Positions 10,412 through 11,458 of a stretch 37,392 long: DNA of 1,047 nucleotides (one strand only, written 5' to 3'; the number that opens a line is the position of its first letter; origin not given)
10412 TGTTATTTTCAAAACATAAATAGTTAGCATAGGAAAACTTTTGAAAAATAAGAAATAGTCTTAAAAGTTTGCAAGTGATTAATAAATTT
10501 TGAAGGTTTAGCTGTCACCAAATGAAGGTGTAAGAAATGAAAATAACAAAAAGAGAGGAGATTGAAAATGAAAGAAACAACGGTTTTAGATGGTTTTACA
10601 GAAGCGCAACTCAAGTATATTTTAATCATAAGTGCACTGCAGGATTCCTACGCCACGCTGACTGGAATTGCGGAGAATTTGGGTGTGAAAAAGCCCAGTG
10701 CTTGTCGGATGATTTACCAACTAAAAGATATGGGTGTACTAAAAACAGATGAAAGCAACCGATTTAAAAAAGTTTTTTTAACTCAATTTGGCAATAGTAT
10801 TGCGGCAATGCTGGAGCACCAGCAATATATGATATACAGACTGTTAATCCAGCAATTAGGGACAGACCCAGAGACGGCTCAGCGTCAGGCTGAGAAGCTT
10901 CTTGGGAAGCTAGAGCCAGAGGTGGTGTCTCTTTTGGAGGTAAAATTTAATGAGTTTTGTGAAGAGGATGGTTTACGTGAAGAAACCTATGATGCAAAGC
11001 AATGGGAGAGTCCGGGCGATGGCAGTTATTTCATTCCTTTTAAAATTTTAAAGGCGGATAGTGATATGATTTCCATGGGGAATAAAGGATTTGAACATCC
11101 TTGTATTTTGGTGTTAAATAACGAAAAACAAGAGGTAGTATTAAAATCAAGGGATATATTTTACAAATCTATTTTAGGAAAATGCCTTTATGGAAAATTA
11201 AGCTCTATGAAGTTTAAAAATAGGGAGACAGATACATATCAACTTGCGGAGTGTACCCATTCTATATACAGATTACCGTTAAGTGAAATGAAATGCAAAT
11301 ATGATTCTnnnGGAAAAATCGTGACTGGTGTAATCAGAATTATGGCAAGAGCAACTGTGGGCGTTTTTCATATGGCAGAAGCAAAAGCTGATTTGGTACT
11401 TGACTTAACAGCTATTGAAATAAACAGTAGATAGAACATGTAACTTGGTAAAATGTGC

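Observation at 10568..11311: DtxR-fold regulator with degenerate metal-binding residues and an extra C-terminal domain, sitting between cydDC and the heme-uptake operon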

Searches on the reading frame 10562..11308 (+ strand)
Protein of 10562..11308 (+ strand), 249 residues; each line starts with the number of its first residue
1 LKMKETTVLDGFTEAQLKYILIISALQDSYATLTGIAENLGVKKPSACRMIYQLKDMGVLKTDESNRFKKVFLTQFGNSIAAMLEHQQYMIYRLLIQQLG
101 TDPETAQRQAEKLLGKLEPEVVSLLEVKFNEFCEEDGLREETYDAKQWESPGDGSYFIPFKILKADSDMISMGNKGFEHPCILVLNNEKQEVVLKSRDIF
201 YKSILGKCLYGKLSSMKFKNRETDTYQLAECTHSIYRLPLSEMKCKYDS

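Call 3: search_protein_families(library=pfam, proteins=[window:10568-11308:+], max_evalue=10)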
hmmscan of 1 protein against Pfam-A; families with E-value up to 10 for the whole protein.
window:10568-11308:+ (247 aa): 13 families
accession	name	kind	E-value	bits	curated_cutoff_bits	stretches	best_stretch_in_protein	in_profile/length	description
PF01325.25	Fe_dep_repress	-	2.6e-06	28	26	1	11-60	6-54/60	Iron dependent repressor, N-terminal DNA binding domain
PF05031.18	NEAT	-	0.00023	22.1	32.8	1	151-193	5-47/119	Iron Transport-associated domain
PF09339.16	HTH_IclR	-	0.00076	19.6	22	1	29-61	19-51/52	IclR helix-turn-helix domain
PF02742.21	Fe_dep_repr_C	-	0.0022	18.4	27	1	72-125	1-54/70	Iron dependent repressor, metal binding and dimerisation domain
PF01047.28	MarR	-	0.018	15.4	24.6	1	11-58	2-47/59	MarR family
PF01978.25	TrmB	-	0.026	14.8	25.6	1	25-67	19-59/68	Sugar-specific transcriptional regulator TrmB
PF13545.12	HTH_Crp_2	-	0.074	13.5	27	1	33-60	27-54/70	Crp-like helix-turn-helix domain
PF12802.13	MarR_2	-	0.085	13.5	27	1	9-59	2-51/61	MarR family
PF25213.1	HVO_A0261_N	-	0.092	13.1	35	1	20-83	16-75/86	HVO_A0261 N-terminal domain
PF13744.12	HTH_37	-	0.094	13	27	1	94-133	23-62/80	Helix-turn-helix domain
PF21100.3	MCM_C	-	0.1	12.9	27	1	13-69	3-64/64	MCM protein C-terminal winged helix-turn-helix domain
PF01022.26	HTH_5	-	0.15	12.4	22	1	19-58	6-45/47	Bacterial regulatory protein, arsR family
PF16699.10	CSTF1_dimer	-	0.41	10.8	26.6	1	89-100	9-20/57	Cleavage stimulation factor subunit 1, dimerisation domain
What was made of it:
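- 11015..11308 (+): Residues 150-247: the retained N-terminal two-thirds of the NEAT-like sensor domain, strands beta1 to beta6. PF05031 E 2e-4 (call 3).
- On DtxR/MntR family of metalloregulators: 28.0 bits against a gathering cutoff of 26, residues 11-60 (call 3). The sequence score is below cutoff (18.4 against 27, call 3).
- On NEAT domain (PF05031): 22.1 bits against 32.8 (call 3).
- Checked: Residues 72-125 match PF02742 weakly (call 3).
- The Pfam score is below threshold (call 3).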

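Call 4: search_protein_families(library=ncbifam, proteins=[window:10568-11308:+], max_evalue=10)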
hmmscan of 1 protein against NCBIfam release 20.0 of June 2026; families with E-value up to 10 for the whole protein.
window:10568-11308:+ (247 aa): 14 families
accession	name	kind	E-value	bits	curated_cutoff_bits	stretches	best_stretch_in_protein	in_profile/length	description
NF008273.0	PRK11050.1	equivalog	5.6e-11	42.3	153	1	27-111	53-133/156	manganese-binding transcriptional regulator MntR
NF003025.0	PRK03902.1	equivalog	1e-05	25.6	138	1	25-142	19-131/142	transcriptional regulator MntR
NF047407.1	TransRegMntRTherm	equivalog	1.3e-05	25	350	1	12-112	11-113/227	manganese-dependent transcriptional regulator MntR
TIGR03656.1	IsdC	equivalog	0.00018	21.4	155.85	1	150-192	30-72/219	heme uptake protein IsdC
NF058656.1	NEAT_IsdX2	exception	0.00061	18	1400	1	150-193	197-242/912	NEAT domain-containing hemophore IsdX2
TIGR01884.1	cas_HTH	subfamily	0.0025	17.2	60.2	1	18-73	145-200/202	CRISPR-associated CARF protein Csa3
NF002926.0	PRK03573.1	equivalog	0.015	15.2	120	1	33-120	51-138/144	transcriptional regulator SlyA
NF003210.0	PRK04172.1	equivalog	0.026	13.4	350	1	19-91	10-84/496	phenylalanine--tRNA ligase subunit alpha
TIGR02337.1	HpaR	equivalog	0.028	14.3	121.2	1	9-100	25-117/130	homoprotocatechuate degradation operon regulator HpaR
NF041395.1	TranRegLrpA1_Halo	equivalog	0.048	13.7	250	1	22-59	12-50/142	HTH-type transcriptional regulator LrpA1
NF053753.1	TK0271_fam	exception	0.086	13.1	130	1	18-85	15-86/89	TK0271 family transcriptional activator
NF053814.1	teico_TcaR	equivalog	0.094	12.8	170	1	24-78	47-107/151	MarR family transcriptional regulator TcaR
NF010034.0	PRK13509.1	equivalog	0.11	11.9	244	1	76-111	8-43/251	HTH-type transcriptional regulator UlaR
NF045644.1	TransRegBhcR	equivalog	0.21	10.8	350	1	26-77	38-89/267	HTH-type transcriptional regulator BhcR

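Call 7: search_solved_structures(query=window:10568-11308:+, max_evalue=10, show_alignments=3)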
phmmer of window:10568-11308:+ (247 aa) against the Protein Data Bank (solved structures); distinct sequences matched with E-value up to 10: 13.
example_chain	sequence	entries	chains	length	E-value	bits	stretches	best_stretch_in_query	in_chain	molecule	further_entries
2h09_A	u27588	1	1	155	2.5e-05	27.5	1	28-119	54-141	Transcriptional regulator mntR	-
3sz6_A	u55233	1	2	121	0.00035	23.7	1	142-197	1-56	Conserved domain protein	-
3sik_A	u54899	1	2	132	0.00064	22.9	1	144-197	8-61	Conserved domain protein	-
4myp_A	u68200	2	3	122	0.018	18.1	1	150-223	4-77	Iron-regulated surface determinant protein A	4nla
6o5c_A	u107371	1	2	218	0.019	18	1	25-135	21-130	Putative metal-dependent transcriptional regulator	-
3q5f_A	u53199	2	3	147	0.14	15.2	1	34-120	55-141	Transcriptional regulator slyA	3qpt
3deu_A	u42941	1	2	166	0.2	14.7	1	34-120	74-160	Transcriptional regulator slyA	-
1lj9_A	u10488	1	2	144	0.3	14.1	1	16-96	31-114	transcriptional regulator SlyA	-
4h8p_A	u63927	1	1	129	0.41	13.7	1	149-193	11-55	Iron Transport-associated domain protein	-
5zr4_A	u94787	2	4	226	0.43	13.6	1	25-126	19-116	Metal-dependent transcriptional regulator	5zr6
4h8q_A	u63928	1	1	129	0.77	12.8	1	149-193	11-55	Iron Transport-associated domain protein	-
4aih_A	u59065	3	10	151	1.6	11.8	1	33-120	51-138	TRANSCRIPTIONAL REGULATOR SLYA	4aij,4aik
2lkp_A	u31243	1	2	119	2.1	11.3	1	17-87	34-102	HTH-type transcriptional regulator NmtR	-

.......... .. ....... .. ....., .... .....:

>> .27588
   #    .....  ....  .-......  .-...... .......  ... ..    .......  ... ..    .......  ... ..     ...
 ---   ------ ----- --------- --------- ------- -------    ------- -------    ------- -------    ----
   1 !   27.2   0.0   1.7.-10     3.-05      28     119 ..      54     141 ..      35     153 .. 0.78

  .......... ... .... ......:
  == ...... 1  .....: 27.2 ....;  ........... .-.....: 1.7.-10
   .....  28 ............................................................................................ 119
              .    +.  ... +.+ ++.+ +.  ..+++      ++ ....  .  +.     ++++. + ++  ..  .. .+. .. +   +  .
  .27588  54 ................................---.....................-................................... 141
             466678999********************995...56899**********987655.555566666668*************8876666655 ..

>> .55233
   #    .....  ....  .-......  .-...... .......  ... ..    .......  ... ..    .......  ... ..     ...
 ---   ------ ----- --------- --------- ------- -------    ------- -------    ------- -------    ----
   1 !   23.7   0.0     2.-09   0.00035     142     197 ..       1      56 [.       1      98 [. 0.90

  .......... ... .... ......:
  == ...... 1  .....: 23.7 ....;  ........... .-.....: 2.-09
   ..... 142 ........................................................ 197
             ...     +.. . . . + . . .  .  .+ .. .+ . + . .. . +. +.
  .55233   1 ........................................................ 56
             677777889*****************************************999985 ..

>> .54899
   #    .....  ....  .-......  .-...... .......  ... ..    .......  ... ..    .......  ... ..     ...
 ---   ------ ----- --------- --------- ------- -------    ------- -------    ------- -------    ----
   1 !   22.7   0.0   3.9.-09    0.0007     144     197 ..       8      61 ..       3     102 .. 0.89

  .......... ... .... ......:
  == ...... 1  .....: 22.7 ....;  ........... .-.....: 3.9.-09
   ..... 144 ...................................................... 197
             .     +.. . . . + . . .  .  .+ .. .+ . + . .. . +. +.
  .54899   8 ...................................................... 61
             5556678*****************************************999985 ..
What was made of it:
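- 11015..11308 (+): IsdX1 3sz6 E 3.5e-4 (call 7).
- PF01325 above threshold and weak NEAT hits (calls 3, 4, 7).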

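Call 8: find_homologous_proteins(query=window:10568-11308:+, max_evalue=0.001)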
Query window:10568-11308:+ (247 aa): 15 proteins with E <= 0.001 among 363 candidates.
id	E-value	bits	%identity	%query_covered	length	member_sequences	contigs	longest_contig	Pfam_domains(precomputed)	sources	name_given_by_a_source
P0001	2.3e-148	510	93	100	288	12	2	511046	PF01325.26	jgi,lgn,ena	-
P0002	7.8e-137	473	85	100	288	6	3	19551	PF01325.26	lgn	-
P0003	8.2e-137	472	85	100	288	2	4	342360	PF01325.26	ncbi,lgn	-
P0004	4.4e-124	431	77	100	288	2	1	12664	PF05031.19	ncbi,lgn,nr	ncbi:MAG: hypothetical protein PHG19_08945 [Anaerotignum sp.]|nr:hypothetical protein [Anaerotignum 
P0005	1.1e-120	420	78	100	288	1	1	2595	-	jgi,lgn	jgi:Mn-dependent DtxR family transcriptional regulator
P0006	2.6e-118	412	78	100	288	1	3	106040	-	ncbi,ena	-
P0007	9.3e-116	404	74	100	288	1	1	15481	-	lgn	-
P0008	3.4e-115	402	75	100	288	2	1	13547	PF05031.19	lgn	-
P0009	3.3e-114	399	75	99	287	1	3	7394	-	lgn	-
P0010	3.3e-114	399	72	100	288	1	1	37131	-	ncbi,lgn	ncbi:MAG: hypothetical protein AB7E42_05520 [Anaerotignaceae bacterium]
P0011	5.6e-114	398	73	99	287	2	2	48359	-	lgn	-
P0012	2.0e-110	386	71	98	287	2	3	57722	-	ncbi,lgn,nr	ncbi:MAG: hypothetical protein VB018_13595 [Lachnospiraceae bacterium]|nr:hypothetical protein [Lach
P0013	1.1e-109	384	70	98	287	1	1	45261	PF05031.19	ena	-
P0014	2.8e-107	376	70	98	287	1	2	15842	PF05031.19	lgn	-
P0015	1.9e-106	373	70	100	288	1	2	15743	PF05031.19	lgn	-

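Call 15: find_encoding_contigs(protein=P0001, flank=10000, max_places=3)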
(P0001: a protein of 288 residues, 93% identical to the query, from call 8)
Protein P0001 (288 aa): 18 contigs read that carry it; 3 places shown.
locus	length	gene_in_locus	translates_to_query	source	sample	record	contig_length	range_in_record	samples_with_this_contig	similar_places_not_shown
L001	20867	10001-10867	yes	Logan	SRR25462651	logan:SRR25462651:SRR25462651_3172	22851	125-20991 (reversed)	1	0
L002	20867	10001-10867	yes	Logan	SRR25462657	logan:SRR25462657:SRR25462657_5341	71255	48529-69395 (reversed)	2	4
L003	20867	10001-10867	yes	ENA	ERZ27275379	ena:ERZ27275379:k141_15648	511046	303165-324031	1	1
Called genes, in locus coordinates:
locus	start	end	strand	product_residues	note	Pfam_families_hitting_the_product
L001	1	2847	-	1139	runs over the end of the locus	PF00989:PAS, PF08447:PAS_3, PF13426:PAS_9, PF08448:PAS_4, PF00512:HisKA, PF02518:HATPase_c, PF00072:Response_reg, PF01627:Hpt, +2 more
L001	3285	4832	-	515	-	PF00395:SLH, PF14504:CAP_assoc_N, PF00188:CAP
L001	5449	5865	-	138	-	PF04304:DUF454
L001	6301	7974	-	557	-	PF00664:ABC_membrane, PF00005:ABC_tran, PF02463:SMC_N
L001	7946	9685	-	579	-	PF00664:ABC_membrane, PF02463:SMC_N (weak), PF00005:ABC_tran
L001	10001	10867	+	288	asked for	PF01325:Fe_dep_repress (weak)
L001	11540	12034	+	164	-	-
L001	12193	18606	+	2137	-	PF13287:Fn3_assoc, PF13290:CHB_HEX_C_1, PF00395:SLH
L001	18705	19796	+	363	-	PF05031:NEAT, PF11545:HemeBinding_Shp, PF00395:SLH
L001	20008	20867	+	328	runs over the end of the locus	?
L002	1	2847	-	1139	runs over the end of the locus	PF00989:PAS, PF08447:PAS_3, PF13426:PAS_9, PF08448:PAS_4, PF00512:HisKA, PF02518:HATPase_c, PF00072:Response_reg, PF01627:Hpt, +2 more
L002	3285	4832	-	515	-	PF00395:SLH, PF14504:CAP_assoc_N, PF00188:CAP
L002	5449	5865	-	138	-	PF04304:DUF454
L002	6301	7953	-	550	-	PF00664:ABC_membrane, PF00005:ABC_tran, PF02463:SMC_N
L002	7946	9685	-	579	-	PF00664:ABC_membrane, PF02463:SMC_N (weak), PF00005:ABC_tran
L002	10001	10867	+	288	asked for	PF01325:Fe_dep_repress (weak)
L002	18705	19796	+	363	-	PF05031:NEAT, PF11545:HemeBinding_Shp, PF00395:SLH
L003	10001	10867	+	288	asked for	PF01325:Fe_dep_repress (weak)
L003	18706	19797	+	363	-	PF05031:NEAT, PF11545:HemeBinding_Shp, PF00395:SLH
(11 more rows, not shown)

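Call 16: find_encoding_contigs(protein=P0003, flank=10000, max_places=2)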
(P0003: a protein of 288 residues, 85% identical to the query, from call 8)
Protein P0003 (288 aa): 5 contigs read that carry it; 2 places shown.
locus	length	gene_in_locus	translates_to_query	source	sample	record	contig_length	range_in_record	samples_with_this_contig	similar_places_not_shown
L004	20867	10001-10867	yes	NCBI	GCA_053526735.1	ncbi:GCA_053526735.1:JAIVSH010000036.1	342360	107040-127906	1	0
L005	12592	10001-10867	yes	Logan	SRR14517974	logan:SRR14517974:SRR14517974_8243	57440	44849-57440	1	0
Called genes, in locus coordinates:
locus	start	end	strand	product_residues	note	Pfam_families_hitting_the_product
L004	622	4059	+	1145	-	PF00989:PAS, PF08447:PAS_3, PF13188:PAS_8 (weak), PF13426:PAS_9, PF08448:PAS_4 (weak), PF00512:HisKA, PF02518:HATPase_c, PF00072:Response_reg, +1 more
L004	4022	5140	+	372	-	PF00072:Response_reg, PF13487:HD_5, PF01966:HD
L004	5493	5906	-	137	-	PF04304:DUF454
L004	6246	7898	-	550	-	PF00664:ABC_membrane, PF00005:ABC_tran, PF02463:SMC_N (weak)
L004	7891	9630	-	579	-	PF00664:ABC_membrane, PF02463:SMC_N (weak), PF00005:ABC_tran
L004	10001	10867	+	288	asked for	PF01325:Fe_dep_repress (weak)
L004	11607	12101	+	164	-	-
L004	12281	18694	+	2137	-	-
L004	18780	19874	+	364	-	PF11545:HemeBinding_Shp, PF05031:NEAT, PF00395:SLH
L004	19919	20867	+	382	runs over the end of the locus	PF01497:Peripla_BP_2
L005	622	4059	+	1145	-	PF00989:PAS, PF08447:PAS_3, PF13188:PAS_8 (weak), PF13426:PAS_9, PF08448:PAS_4 (weak), PF00512:HisKA, PF02518:HATPase_c, PF00072:Response_reg, +1 more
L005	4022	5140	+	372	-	PF00072:Response_reg, PF13487:HD_5, PF01966:HD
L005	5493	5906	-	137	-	PF04304:DUF454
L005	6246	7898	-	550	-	PF00664:ABC_membrane, PF00005:ABC_tran, PF02463:SMC_N (weak)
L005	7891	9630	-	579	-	PF00664:ABC_membrane, PF02463:SMC_N (weak), PF00005:ABC_tran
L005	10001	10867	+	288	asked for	PF01325:Fe_dep_repress (weak)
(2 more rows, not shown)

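Call 17: find_encoding_contigs(protein=P0012, flank=10000, max_places=2)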
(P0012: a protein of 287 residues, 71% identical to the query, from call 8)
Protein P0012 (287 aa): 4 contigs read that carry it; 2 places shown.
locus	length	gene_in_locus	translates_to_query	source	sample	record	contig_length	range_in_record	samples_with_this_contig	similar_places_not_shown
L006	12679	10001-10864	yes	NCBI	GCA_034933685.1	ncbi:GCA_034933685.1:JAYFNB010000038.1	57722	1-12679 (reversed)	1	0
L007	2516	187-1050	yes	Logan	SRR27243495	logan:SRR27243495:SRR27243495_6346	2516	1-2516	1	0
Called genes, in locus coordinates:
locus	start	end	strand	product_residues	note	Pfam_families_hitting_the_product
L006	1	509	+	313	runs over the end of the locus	PF08032:SpoU_sub_bind, PF00588:SpoU_methylase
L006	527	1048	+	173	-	PF05991:NYN_YacP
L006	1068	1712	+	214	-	PF04542:Sigma70_r2, PF08281:Sigma70_r4_2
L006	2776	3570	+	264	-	PF07467:BLIP (faint)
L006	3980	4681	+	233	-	PF01209:Ubie_methyltran, PF05175:MTS (weak), PF08241:Methyltransf_11, PF08242:Methyltransf_12, PF13649:Methyltransf_25, PF13847:Methyltransf_31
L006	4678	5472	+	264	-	PF13468:Glyoxalase_3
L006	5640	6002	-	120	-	PF04304:DUF454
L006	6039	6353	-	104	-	PF11756:YgbA_NO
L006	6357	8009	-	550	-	PF00664:ABC_membrane, PF02463:SMC_N (faint), PF00005:ABC_tran, PF13304:AAA_21 (faint)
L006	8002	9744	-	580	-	PF00664:ABC_membrane, PF02463:SMC_N (weak), PF00005:ABC_tran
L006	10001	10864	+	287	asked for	-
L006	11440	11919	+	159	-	-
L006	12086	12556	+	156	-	-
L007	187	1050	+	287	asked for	-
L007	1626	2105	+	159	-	-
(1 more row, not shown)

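Call 18: find_related_loci(query=A1, collection=genome_contigs, flank=10000)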
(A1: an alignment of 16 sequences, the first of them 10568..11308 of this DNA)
Query A1 (247 aa) in genome_contigs; peptide patterns used: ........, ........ (x = any residue, [..] = any of these).
74 stretches matched a pattern; 6 encode a relative of the query (tblastn E <= 1e-3); 6 distinct loci.
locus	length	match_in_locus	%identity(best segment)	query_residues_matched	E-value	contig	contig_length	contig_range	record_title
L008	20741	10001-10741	86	1-247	1e-147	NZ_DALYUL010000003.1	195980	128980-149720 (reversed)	MAG: Anaerotignum sp. isolate CTOTU47245 NODE_18_length_195980_cov_3.277693, whole genome shotgun sequence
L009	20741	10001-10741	93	1-247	3e-159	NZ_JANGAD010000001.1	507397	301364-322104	Anaerotignum propionicum strain DFI.7.94 IKIGPNOA_1, whole genome shotgun sequence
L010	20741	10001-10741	78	1-247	2e-128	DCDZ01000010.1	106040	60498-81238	MAG TPA_asm: Tyzzerella sp. UBA1042 UBA1042_contig_1868, whole genome shotgun sequence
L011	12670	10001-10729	71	5-247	3e-119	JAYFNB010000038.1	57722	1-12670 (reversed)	MAG: Lachnospiraceae bacterium isolate 3C_1 c_3C_000000111772, whole genome shotgun sequence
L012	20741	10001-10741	72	1-247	2e-123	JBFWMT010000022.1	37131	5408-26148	MAG: Anaerotignaceae bacterium isolate CA_2019_NHSR_96 NODE_2637_length_37131_cov_5.817803_NHSR, whole genome shotgun se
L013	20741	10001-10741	75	1-247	6e-125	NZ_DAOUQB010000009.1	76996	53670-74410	MAG: Anaerotignum sp. isolate CSMAG_115 CSMAG_115_k141_4082790_length_76996_cov_139.2331, whole genome shotgun sequence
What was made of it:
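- Identical synteny in Anaerotignaceae (calls 15-18).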

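Call 31: predict_structure(alignment_id=A3)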
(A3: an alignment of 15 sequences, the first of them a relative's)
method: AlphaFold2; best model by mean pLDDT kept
length: 288 residues; sequences in the alignment: 15
mean_pLDDT: 52.8   pTM: 0.45
mean pLDDT of the five models: 52.8, 52.1, 47.8, 47.2, 40.1
residues with pLDDT >= 90: 2; 70-90: 58; 50-70: 67; < 50: 161
segments of 3 or more residues with pLDDT < 50: 1-85, 113-151, 164-178, 197-209, 264-268
pLDDT, mean of each block of 10 residues (from residue 1): 38 46 38 42 41 41 34 39 50 65 60 44 35 25 42 59 49 44 65 55 38 80 83 77 83 82 49 73 57
secondary structure, 60 per line:
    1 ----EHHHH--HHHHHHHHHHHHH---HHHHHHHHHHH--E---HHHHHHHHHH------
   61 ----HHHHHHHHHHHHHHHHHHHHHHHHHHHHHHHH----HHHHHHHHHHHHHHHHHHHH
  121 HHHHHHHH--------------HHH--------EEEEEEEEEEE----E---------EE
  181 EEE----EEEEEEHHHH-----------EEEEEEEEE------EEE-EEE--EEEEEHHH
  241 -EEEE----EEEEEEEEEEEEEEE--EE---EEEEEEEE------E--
elements in order: H6-9 H12-24 H28-38 H45-54 H65-96 H101-128 E154-164 E179-183 E188-193 H194-197 E209-217 E224-226 E228-230 E233-237 E242-245 E250-264 E272-279
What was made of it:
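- Tried and rejected: The first AlphaFold run used only the 15 close homologs and gave an unusable model (pLDDT 52.8, call 31).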

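Call 33: search_protein_representatives(alignment_id=A3)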
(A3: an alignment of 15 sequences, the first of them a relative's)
Query: 15 sequences, 288 profile positions. Proteins with E-value up to 0.001 (for the whole library): 227; up to 1e-10: 71; up to 1e-30: 3. The best 150 are listed.
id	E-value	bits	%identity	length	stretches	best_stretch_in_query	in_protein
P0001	1.7e-171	585.6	-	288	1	1-288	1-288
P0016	2.9e-43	164.8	-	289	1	10-282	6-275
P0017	3.5e-35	138.3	-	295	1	7-282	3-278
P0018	3.7e-30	121.8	-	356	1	6-277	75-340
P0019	8.1e-30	120.7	-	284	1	10-282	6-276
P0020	4.7e-29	118.2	-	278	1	10-280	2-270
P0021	3.0e-27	112.3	-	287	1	10-280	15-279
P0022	1.6e-26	109.8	-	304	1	8-282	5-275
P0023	9.3e-25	104.1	-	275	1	10-279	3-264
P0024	2.3e-24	102.8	-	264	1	10-273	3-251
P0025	7.1e-24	101.2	-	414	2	3-280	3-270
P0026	3.0e-23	99.1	-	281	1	10-266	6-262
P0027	4.2e-23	98.7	-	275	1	10-278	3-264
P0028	4.3e-22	95.3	-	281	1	11-280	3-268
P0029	2.2e-21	93.0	-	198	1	10-201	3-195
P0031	7.3e-21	91.3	-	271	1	11-279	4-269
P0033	1.5e-20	90.3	-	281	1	10-281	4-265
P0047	3.9e-17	79.0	-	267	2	147-277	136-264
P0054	1.2e-15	74.2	-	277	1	16-277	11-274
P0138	2.8e-07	46.7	-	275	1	145-278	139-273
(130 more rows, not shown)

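Call 38: search_protein_families(library=pfam, alignment_id=A5, max_evalue=0.01)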
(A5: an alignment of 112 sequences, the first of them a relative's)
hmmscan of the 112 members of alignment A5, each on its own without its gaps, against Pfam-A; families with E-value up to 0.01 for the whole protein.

A. member 1, P0001 (288 aa): 5 families
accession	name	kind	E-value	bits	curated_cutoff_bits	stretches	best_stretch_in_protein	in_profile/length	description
PF01325.25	Fe_dep_repress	-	7.9e-07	29.6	26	1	11-60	6-54/60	Iron dependent repressor, N-terminal DNA binding domain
PF05031.18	NEAT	-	0.00012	22.9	32.8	1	151-193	5-47/119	Iron Transport-associated domain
PF23921.1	DUF7260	-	0.0011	18.9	27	1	60-124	81-144/242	Domain of unknown function (DUF7260)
PF01047.28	MarR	-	0.0079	16.5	24.6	0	11-58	2-47/59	MarR family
PF09339.16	HTH_IclR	-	0.0079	16.4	22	0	29-61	19-51/52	IclR helix-turn-helix domain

B. families by the number of members that match (of 112 scanned): 69 families (the first 25 are shown)
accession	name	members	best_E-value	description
PF12802.13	MarR_2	69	1.1e-10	MarR family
PF09339.16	HTH_IclR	54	9.4e-08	IclR helix-turn-helix domain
PF05031.18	NEAT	53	2e-08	Iron Transport-associated domain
PF01047.28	MarR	50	1.5e-07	MarR family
PF25213.1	HVO_A0261_N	46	7.2e-09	HVO_A0261 N-terminal domain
PF13545.12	HTH_Crp_2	38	7e-09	Crp-like helix-turn-helix domain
PF01325.25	Fe_dep_repress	34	1.9e-07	Iron dependent repressor, N-terminal DNA binding domain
PF24409.1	wHTH-PRTase_assc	28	5.1e-07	wHTH-PRTase associated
PF13412.12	HTH_24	20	1.5e-07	Winged helix-turn-helix DNA-binding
PF02742.21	Fe_dep_repr_C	19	1e-05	Iron dependent repressor, metal binding and dimerisation domain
PF01022.26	HTH_5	18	6.2e-07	Bacterial regulatory protein, arsR family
PF13384.12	HTH_23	15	5.1e-06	Homeodomain-like domain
PF08279.18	HTH_11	15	3.5e-05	HTH domain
PF01978.25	TrmB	13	6.5e-06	Sugar-specific transcriptional regulator TrmB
PF13518.12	HTH_28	11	0.0002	Helix-turn-helix domain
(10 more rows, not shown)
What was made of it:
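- On DtxR/MntR family of metalloregulators: 34 of 112 family members match at E<0.01 (call 38).
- On NEAT domain (PF05031): 53 of 112 family members match at E<0.01, best 2e-8 (call 38).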
